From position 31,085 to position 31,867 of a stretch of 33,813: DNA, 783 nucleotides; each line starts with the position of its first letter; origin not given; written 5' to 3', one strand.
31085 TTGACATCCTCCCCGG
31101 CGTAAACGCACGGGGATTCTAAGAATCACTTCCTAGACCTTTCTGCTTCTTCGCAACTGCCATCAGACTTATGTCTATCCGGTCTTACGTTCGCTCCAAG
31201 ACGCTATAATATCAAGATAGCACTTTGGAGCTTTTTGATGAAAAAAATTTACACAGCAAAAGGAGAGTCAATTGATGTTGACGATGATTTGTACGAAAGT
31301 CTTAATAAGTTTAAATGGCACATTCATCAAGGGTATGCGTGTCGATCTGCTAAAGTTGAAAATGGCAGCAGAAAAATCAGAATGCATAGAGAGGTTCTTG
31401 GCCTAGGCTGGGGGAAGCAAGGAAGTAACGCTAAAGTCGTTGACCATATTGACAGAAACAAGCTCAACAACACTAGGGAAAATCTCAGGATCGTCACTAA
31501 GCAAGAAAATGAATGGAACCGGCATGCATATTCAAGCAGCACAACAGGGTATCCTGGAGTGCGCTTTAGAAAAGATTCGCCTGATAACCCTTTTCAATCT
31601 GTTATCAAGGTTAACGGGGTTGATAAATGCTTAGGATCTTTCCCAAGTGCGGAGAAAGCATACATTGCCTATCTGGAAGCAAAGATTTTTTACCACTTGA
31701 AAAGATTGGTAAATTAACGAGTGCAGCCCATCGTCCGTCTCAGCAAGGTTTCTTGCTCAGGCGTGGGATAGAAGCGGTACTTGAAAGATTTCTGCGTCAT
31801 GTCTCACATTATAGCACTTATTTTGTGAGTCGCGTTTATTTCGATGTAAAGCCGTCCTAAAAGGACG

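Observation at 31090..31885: HNH-AP2 homing-endonuclease gene nested inside the shell of a decayed TnpB (IS200/IS605) element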

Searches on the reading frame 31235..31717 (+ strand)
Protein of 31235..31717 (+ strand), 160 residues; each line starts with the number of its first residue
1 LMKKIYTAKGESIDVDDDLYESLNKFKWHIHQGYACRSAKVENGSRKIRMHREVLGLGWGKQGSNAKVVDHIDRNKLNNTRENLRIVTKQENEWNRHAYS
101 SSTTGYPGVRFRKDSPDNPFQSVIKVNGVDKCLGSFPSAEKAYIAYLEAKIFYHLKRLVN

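Call 5: search_protein_families(library=pfam, proteins=[window:31235-31717:+], max_evalue=0.01)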
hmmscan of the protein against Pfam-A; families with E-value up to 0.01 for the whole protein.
window:31235-31717:+ (160 aa): 1 family
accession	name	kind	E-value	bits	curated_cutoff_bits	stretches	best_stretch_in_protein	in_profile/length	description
PF13392.12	HNH_3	-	4.2e-10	39.6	24.8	1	65-93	17-45/46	HNH endonuclease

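Call 17: search_protein_families(library=pfam, proteins=[window:31238-31717:+], max_evalue=10)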
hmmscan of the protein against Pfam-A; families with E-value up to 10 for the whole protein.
window:31238-31717:+ (159 aa): 1 family
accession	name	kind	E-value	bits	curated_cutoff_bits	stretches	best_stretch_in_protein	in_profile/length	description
PF13392.12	HNH_3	-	4.1e-10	39.6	24.8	1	64-92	17-45/46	HNH endonuclease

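Call 18: search_protein_families(library=phrogs, proteins=[window:31238-31717:+], max_evalue=0.01)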
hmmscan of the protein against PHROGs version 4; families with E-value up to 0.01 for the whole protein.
window:31238-31717:+ (159 aa): 16 families
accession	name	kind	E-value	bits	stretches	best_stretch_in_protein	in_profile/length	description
phrog_99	-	DNA, RNA and nucleotide metabolism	4.3e-31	109.9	1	28-153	130-260/383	HNH endonuclease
phrog_4578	-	DNA, RNA and nucleotide metabolism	1.1e-20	74.9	1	48-154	13-116/130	HNH endonuclease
phrog_374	-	DNA, RNA and nucleotide metabolism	6.1e-12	46.1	1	31-153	318-407/617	HNH endonuclease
phrog_3593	-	DNA, RNA and nucleotide metabolism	5.2e-10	40.3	1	63-145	108-189/210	HNH endonuclease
phrog_959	-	DNA, RNA and nucleotide metabolism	5.6e-09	36.9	1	29-97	40-108/138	HNH endonuclease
phrog_953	-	DNA, RNA and nucleotide metabolism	5.5e-08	33.5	1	86-151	296-360/420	HNH endonuclease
phrog_15471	-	DNA, RNA and nucleotide metabolism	2.2e-07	31.9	1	24-96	9-81/183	HNH endonuclease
phrog_36769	-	unknown function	1.1e-06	29.2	1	5-141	185-336/367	-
phrog_59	-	DNA, RNA and nucleotide metabolism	4.1e-06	27.4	1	30-99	173-237/423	HNH endonuclease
phrog_10730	-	DNA, RNA and nucleotide metabolism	6.6e-06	27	1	42-108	88-155/234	HNH endonuclease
phrog_35306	-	unknown function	1.9e-05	25.9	1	96-150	22-74/90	-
phrog_14913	-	DNA, RNA and nucleotide metabolism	3.9e-05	24.7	1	45-101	38-93/149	HNH endonuclease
phrog_7545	-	DNA, RNA and nucleotide metabolism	0.00039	21.7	1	31-101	66-138/160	HNH endonuclease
phrog_826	-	DNA, RNA and nucleotide metabolism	0.0015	19.2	1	30-93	94-156/281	HNH endonuclease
phrog_1492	-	DNA, RNA and nucleotide metabolism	0.008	16.3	0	31-91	96-155/414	HNH endonuclease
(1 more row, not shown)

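Call 19: find_encoding_contigs(protein=window:31238-31717:+, flank=6000, max_places=10)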
Protein window:31238-31717:+ (159 aa): no gene with exactly this product is on record in the collection.

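Call 20: find_encoding_contigs(protein=window:31235-31717:+, flank=6000, max_places=10)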
Protein window:31235-31717:+ (160 aa): no gene with exactly this product is on record in the collection.

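Call 22: find_related_loci(query=window:31238-31717:+, collection=viral_contigs, flank=5000)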
Query window:31238-31717:+ (159 aa) in viral_contigs; peptide patterns used: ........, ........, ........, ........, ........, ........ (x = any residue, [..] = any of these).
159 stretches matched a pattern; 135 encode a relative of the query (tblastn E <= 1e-3); the best 80 are kept; 80 distinct loci.
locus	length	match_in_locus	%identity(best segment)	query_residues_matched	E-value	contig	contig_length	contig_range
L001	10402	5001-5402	40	1-145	6e-23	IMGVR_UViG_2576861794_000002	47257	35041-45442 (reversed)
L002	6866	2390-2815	36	5-150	3e-17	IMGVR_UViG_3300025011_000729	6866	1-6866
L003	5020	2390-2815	36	5-150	3e-17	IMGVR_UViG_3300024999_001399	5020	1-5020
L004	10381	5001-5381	34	3-141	6e-16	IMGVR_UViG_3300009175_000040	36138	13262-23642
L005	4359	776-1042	45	49-149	5e-15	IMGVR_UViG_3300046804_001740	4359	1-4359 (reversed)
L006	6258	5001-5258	43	1-91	5e-15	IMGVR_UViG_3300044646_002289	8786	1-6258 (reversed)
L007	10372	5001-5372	33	14-152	2e-14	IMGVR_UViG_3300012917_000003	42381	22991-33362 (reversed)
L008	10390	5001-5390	35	5-141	9e-14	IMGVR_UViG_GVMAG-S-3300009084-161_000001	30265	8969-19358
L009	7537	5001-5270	42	48-149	1e-13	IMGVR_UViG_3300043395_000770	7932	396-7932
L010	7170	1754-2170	34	6-152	1e-13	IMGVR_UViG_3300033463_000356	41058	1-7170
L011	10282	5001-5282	41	50-145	1e-13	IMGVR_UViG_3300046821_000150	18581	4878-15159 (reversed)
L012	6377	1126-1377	40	68-153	4e-13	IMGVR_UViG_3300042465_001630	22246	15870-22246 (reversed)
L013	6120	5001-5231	45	24-102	3e-12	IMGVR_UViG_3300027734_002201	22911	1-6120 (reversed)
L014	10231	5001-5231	45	24-102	3e-12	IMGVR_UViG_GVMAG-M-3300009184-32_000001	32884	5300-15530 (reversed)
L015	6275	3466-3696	45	24-102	3e-12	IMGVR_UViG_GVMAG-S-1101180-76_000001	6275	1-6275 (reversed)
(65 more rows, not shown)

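Call 26: find_homologous_proteins(query=window:31238-31717:+, max_evalue=0.001)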
Query window:31238-31717:+ (159 aa): 27 proteins with E <= 0.001 among 35 candidates.
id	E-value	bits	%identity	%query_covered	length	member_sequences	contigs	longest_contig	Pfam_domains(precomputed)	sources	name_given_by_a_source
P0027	8.1e-104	362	100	100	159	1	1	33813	PF13392.13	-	-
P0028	1.6e-78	280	75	100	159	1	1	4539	PF13392.13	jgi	jgi:HNH endonuclease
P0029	4.8e-74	266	72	97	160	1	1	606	PF13392.13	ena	-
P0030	6.0e-74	265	72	100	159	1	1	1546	PF13392.13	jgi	jgi:hypothetical protein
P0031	4.6e-72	259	72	97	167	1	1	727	PF13392.13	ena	-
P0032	2.5e-67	244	67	96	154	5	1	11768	PF13392.13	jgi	jgi:hypothetical protein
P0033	5.7e-66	239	67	97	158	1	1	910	PF13392.13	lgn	-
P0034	1.8e-62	228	65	97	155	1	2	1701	PF13392.13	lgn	-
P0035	9.9e-56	206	60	95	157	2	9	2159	PF13392.13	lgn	-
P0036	1.4e-51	193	59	97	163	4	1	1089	PF13392.13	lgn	-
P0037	3.1e-18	84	39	92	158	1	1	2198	PF13392.13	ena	-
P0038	7.8e-15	73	38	98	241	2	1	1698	PF13392.13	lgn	-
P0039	1.5e-14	72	39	83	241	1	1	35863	PF00847.27,PF13392.13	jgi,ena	jgi:hypothetical protein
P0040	2.6e-14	72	38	94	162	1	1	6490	PF00847.27,PF13392.13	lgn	-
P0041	3.8e-13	68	38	94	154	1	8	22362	PF00847.27,PF13392.13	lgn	-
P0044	1.1e-9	57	41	67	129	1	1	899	PF13392.13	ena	-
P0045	1.8e-9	56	40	84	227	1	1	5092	PF00847.27,PF13392.13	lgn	-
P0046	4.5e-8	51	33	91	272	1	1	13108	PF13392.13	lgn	-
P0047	1.2e-7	50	36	85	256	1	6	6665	PF07463.17,PF00847.27,PF13392.13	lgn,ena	-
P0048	1.2e-6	47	40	70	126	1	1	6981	PF13392.13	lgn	-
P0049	2.9e-6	45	32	87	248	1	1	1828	PF13392.13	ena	-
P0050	4.6e-6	45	45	54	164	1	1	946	PF00847.27,PF13392.13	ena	-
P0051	1.9e-5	43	38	69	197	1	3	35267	PF13392.13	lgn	-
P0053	6.6e-4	38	39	52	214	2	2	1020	PF13392.13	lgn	-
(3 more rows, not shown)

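Call 31: find_encoding_contigs(protein=P0028, flank=3000, max_places=4)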
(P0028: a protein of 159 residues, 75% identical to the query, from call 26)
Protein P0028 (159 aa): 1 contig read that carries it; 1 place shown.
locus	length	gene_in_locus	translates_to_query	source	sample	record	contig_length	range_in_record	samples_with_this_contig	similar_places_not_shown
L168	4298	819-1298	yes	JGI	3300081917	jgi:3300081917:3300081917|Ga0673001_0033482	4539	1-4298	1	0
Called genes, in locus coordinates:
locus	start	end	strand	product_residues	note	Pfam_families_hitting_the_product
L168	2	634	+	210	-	?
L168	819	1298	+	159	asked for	PF13392:HNH_3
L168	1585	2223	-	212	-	-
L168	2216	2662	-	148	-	-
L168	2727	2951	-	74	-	-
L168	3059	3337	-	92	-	-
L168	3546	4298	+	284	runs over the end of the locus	PF03837:RecT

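Call 32: find_encoding_contigs(protein=P0032, flank=4000, max_places=4)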
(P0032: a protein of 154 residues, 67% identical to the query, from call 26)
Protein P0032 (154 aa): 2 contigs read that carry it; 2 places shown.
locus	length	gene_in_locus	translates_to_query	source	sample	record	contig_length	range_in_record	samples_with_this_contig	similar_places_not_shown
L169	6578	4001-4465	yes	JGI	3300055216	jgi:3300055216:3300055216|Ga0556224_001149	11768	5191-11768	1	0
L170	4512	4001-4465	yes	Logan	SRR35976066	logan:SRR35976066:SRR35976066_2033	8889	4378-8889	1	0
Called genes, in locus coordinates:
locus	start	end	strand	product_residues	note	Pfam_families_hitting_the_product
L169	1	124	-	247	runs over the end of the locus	-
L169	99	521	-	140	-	-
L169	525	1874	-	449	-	PF13264:DUF4055 (weak)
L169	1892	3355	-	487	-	PF17289:Terminase_6C (weak)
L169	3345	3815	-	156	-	-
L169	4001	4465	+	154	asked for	PF13392:HNH_3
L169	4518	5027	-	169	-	-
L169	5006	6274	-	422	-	-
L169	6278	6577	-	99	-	?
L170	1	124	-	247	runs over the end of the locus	-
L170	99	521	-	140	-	-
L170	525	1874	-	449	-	PF13264:DUF4055 (weak)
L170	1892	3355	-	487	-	PF17289:Terminase_6C (weak)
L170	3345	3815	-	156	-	-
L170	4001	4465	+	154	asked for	PF13392:HNH_3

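Call 33: find_encoding_contigs(protein=P0035, flank=3000, max_places=9)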
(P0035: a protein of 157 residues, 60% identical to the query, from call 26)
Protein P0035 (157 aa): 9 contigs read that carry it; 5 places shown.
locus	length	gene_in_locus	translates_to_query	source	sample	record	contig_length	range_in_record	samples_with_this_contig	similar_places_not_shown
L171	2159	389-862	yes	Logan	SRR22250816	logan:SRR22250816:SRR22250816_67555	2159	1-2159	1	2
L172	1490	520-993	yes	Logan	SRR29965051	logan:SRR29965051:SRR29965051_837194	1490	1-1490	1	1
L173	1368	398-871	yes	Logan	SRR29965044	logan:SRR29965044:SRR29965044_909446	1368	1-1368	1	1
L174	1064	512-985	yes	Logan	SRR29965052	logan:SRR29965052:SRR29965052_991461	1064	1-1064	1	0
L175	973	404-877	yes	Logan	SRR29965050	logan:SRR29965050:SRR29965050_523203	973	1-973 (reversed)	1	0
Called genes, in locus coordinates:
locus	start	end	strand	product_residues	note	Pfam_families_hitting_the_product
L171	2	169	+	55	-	?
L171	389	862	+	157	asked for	PF13392:HNH_3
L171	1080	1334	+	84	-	-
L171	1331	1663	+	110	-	-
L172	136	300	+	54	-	-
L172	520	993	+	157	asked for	PF13392:HNH_3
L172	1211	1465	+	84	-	-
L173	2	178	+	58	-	?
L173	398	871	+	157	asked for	PF13392:HNH_3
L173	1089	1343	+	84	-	-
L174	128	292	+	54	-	-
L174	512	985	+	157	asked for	PF13392:HNH_3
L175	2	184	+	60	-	?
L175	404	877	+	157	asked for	PF13392:HNH_3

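Call 36: find_encoding_contigs(protein=P0030, flank=3000, max_places=3)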
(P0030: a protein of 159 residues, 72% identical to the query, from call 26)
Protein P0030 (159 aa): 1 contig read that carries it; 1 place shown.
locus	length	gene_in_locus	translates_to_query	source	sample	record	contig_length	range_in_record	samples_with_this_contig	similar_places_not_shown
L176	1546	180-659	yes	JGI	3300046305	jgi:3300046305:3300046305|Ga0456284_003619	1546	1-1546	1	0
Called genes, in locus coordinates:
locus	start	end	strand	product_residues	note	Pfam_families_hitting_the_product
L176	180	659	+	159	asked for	PF13392:HNH_3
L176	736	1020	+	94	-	-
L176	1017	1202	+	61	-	-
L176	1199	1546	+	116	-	?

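Call 37: find_encoding_contigs(protein=P0034, flank=3000, max_places=3)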
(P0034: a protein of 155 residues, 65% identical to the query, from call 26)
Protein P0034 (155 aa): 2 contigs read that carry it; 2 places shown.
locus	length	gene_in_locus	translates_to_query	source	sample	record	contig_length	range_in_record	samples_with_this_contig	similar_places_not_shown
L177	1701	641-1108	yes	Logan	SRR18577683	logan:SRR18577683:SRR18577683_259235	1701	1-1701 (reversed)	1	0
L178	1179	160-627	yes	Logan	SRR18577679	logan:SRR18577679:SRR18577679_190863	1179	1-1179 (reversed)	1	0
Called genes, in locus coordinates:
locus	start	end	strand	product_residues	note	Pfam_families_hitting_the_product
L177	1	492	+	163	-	?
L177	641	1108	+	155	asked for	PF13392:HNH_3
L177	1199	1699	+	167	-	?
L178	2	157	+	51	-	?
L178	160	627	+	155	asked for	PF13392:HNH_3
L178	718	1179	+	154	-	?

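Call 38: find_encoding_contigs(protein=P0036, flank=3000, max_places=4)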
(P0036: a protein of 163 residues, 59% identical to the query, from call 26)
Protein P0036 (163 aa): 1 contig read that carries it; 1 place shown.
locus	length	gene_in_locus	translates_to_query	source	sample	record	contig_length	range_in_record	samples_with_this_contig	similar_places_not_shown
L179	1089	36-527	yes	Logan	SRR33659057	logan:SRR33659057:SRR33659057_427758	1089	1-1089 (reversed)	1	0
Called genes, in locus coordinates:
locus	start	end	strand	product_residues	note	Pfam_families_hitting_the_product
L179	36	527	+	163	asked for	PF13392:HNH_3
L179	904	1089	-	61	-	?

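Call 54: search_solved_structures(query=A1, max_evalue=1, show_alignments=2)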
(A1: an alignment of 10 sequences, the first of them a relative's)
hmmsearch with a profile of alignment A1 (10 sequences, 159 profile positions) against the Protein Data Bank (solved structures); distinct sequences matched with E-value up to 1: 2.
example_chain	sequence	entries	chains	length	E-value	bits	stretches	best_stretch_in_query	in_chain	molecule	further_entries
1u3e_M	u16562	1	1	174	0.00069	22.6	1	40-97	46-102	HNH homing endonuclease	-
7wq5_A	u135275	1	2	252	0.028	17.4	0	98-155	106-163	Ethylene-responsive transcription factor WRI1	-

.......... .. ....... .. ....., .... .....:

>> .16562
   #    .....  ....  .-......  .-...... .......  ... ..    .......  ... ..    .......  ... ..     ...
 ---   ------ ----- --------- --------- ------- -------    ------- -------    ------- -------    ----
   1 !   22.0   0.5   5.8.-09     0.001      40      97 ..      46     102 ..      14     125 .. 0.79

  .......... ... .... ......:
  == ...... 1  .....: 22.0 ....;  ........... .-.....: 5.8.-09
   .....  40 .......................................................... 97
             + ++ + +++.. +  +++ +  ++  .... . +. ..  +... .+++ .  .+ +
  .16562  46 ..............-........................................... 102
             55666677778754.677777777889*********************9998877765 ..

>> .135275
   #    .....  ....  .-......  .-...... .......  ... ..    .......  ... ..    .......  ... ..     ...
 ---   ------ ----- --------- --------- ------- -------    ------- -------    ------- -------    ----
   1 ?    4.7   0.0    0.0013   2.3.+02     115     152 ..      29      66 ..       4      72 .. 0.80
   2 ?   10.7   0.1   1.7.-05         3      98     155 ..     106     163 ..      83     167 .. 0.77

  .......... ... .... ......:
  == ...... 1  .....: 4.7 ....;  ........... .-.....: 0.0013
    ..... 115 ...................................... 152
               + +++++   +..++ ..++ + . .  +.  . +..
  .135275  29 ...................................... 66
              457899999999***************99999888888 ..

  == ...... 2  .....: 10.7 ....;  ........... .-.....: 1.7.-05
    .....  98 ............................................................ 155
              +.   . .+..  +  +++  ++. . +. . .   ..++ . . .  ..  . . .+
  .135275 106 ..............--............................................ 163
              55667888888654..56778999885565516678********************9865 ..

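Call 55: find_related_loci(query=A1, collection=metagenome_contigs, flank=2500)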
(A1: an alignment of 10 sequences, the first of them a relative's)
Query A1 (159 aa) in metagenome_contigs; peptide patterns used: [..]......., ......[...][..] (x = any residue, [..] = any of these).
600 stretches matched a pattern (row limit reached: there are more); 323 encode a relative of the query (tblastn E <= 1e-3); the best 80 are kept; 80 distinct loci.
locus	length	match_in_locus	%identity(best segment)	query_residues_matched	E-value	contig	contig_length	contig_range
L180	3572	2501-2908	38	4-145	4e-22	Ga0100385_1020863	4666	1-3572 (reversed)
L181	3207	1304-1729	38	1-145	3e-21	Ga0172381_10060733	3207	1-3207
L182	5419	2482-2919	34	1-148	1e-20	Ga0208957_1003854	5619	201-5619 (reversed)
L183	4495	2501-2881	35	14-152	3e-19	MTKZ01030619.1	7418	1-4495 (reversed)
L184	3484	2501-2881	35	14-152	4e-19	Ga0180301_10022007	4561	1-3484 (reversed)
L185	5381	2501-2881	36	14-152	9e-19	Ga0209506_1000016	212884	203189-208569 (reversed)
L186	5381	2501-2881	35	14-152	1e-18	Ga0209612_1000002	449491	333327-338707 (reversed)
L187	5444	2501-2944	36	1-154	3e-18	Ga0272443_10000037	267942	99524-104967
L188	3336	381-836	34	1-153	4e-18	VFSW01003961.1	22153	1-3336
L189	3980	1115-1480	36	14-145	5e-18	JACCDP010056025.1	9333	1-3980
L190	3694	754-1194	36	1-157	6e-18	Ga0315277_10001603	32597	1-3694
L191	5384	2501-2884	40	12-145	2e-18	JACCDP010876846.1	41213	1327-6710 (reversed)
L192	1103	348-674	42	44-153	7e-18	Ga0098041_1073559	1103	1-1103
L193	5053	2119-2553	36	1-145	2e-17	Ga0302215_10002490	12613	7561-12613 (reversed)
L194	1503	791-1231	34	1-151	2e-17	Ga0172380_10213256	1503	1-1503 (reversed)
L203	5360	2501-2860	39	22-152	9e-16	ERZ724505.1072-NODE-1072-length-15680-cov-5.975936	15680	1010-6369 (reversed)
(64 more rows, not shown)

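Call 70: predict_structure(alignment_id=A1)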
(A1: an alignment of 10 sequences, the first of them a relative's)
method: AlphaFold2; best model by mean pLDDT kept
length: 159 residues; sequences in the alignment: 10
mean_pLDDT: 77.3   pTM: 0.47
mean pLDDT of the five models: 77.3, 69.9, 66.8, 65.5, 56.1
residues with pLDDT >= 90: 12; 70-90: 116; 50-70: 24; < 50: 7
segments of 3 or more residues with pLDDT < 50: 99-101, 156-159
pLDDT, mean of each block of 10 residues (from residue 1): 73 78 75 81 82 77 75 78 81 60 70 89 85 88 86 57
secondary structure, 60 per line:
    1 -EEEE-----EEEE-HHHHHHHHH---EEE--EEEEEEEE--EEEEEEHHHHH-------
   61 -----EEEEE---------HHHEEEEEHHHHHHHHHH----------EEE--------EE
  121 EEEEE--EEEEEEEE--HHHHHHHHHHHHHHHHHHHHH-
elements in order: E2-5 E11-14 H16-24 E28-30 E33-40 E43-48 H49-53 E66-70 E83-87 H88-97 E108-110 E119-125 E128-135 H138-158
